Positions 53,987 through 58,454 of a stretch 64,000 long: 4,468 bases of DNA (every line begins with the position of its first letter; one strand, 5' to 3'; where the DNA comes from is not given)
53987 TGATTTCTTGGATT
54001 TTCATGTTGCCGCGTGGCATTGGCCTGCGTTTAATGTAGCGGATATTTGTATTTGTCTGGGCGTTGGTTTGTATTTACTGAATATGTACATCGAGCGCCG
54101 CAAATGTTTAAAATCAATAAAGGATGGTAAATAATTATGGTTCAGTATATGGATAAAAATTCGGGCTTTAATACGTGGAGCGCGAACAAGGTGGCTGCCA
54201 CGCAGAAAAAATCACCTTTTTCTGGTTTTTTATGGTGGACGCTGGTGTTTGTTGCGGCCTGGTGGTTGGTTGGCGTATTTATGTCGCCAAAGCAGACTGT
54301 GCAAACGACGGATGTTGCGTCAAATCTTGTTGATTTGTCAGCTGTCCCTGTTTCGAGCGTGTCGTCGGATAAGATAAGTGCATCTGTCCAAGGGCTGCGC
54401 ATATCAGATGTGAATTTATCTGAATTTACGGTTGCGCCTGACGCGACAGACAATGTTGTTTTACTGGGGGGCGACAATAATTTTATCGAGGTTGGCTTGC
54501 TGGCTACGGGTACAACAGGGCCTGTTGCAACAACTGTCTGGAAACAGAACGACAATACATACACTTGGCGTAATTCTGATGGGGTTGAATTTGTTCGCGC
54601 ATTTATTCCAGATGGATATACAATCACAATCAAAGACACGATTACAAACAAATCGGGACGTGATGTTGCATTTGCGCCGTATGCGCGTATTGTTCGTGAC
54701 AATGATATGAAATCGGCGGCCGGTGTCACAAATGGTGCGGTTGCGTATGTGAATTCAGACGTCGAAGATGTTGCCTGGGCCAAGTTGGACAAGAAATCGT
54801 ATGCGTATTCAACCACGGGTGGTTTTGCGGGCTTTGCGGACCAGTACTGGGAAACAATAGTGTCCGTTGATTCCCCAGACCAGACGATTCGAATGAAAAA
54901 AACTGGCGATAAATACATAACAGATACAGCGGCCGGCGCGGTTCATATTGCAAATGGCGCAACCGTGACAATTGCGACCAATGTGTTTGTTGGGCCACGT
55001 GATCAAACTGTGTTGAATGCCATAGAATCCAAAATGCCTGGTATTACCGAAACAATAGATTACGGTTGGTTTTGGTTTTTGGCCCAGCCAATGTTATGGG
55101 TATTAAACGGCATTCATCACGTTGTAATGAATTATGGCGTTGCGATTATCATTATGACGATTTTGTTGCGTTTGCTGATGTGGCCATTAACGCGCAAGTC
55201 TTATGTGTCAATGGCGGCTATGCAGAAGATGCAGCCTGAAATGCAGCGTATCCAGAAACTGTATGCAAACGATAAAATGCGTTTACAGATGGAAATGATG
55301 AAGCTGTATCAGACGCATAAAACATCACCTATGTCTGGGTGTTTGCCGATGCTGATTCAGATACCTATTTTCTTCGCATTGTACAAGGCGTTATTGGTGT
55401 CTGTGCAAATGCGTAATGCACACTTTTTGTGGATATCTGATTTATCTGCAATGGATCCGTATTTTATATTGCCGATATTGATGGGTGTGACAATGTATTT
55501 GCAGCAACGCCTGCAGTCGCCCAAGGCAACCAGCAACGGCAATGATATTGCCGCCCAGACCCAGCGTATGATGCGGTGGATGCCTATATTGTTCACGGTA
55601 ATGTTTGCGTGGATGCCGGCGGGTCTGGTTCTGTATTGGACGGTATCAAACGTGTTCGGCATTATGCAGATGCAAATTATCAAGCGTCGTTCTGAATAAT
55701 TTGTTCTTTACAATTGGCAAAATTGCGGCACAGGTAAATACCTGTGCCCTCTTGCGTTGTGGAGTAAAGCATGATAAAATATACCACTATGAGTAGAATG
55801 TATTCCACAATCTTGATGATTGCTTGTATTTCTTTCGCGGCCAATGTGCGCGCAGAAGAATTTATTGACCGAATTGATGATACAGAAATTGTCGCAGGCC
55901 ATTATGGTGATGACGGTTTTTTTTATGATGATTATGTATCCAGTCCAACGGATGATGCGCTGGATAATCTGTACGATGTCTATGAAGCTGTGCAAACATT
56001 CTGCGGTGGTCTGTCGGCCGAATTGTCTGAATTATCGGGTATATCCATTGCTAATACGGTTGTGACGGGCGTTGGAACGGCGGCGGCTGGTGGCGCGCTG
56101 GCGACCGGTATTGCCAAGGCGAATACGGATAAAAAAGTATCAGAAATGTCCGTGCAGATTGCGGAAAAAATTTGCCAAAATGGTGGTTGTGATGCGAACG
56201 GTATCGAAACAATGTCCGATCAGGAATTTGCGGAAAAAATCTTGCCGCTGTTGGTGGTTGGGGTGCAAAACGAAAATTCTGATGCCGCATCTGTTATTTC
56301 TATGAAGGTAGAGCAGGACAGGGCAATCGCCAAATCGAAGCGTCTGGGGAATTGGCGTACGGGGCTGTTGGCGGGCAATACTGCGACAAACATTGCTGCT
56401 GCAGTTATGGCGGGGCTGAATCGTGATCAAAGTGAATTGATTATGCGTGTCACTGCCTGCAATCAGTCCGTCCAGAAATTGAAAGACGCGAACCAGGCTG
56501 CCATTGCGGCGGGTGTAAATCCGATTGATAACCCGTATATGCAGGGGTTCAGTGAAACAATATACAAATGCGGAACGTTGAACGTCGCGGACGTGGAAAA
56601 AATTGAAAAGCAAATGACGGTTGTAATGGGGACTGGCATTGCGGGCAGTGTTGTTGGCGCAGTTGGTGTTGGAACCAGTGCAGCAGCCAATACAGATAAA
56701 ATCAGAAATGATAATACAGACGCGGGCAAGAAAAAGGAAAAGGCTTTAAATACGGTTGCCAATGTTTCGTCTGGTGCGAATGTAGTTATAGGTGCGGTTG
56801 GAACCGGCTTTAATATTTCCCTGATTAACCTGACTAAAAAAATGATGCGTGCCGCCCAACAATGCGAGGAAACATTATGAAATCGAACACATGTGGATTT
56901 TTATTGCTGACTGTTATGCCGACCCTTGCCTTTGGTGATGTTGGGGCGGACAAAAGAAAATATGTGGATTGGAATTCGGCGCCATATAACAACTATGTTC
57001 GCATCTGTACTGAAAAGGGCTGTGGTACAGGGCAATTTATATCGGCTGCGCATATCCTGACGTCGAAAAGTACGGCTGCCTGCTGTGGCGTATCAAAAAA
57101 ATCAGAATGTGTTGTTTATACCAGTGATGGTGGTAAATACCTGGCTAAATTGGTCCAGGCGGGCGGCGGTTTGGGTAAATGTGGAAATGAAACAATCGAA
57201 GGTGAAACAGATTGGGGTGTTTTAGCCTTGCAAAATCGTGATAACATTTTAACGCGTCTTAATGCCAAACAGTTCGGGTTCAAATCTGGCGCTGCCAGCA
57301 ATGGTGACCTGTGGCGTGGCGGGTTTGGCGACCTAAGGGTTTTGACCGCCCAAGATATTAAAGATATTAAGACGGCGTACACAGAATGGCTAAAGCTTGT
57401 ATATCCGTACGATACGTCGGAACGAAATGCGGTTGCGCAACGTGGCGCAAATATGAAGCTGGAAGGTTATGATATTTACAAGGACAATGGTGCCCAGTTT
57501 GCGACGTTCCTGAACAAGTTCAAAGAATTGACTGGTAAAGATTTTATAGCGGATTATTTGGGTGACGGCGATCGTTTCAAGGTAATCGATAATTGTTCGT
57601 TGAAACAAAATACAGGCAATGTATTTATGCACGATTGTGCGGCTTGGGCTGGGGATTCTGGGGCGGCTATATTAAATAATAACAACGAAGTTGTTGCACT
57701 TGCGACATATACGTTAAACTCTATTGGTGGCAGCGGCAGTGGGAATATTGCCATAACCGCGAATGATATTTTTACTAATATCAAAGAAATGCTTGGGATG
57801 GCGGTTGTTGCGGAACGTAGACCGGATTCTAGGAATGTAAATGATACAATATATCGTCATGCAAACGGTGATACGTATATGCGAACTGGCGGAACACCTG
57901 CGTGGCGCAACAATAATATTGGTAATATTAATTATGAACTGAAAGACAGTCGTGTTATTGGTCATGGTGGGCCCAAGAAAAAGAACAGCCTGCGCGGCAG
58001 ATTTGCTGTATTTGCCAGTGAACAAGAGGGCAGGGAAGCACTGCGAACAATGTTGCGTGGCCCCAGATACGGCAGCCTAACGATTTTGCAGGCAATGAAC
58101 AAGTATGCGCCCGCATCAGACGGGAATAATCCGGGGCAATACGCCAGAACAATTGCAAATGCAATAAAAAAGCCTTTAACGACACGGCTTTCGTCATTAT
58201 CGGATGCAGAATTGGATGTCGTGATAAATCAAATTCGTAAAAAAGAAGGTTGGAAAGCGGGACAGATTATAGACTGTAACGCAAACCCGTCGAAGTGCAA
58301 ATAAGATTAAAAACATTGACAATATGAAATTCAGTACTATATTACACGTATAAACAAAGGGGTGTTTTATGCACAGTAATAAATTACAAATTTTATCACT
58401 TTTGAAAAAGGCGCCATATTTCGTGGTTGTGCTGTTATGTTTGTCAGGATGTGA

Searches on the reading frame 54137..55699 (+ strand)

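Call 39: search_protein_families(library=pfam, proteins=[window:54137-55699:+], max_evalue=0.01)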
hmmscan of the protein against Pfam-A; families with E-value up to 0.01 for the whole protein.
window:54137-55699:+ (520 aa): 2 families
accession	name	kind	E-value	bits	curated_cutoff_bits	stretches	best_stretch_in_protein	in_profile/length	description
PF02096.25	60KD_IMP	-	1e-60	204.8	35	1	333-517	1-163/163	60Kd inner membrane protein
PF14849.12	YidC_periplas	-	9.3e-41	141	24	1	79-322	10-283/283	YidC periplasmic domain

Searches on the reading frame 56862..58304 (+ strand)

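Call 39: search_protein_families(library=pfam, proteins=[window:56862-58304:+], max_evalue=0.01)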
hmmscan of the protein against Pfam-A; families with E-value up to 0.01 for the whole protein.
window:56862-58304:+ (480 aa): 1 family
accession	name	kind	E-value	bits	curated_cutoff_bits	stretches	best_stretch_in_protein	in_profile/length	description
PF13365.12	Trypsin_2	-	4.5e-05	24.7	27.6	0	249-280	113-144/144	Trypsin-like peptidase domain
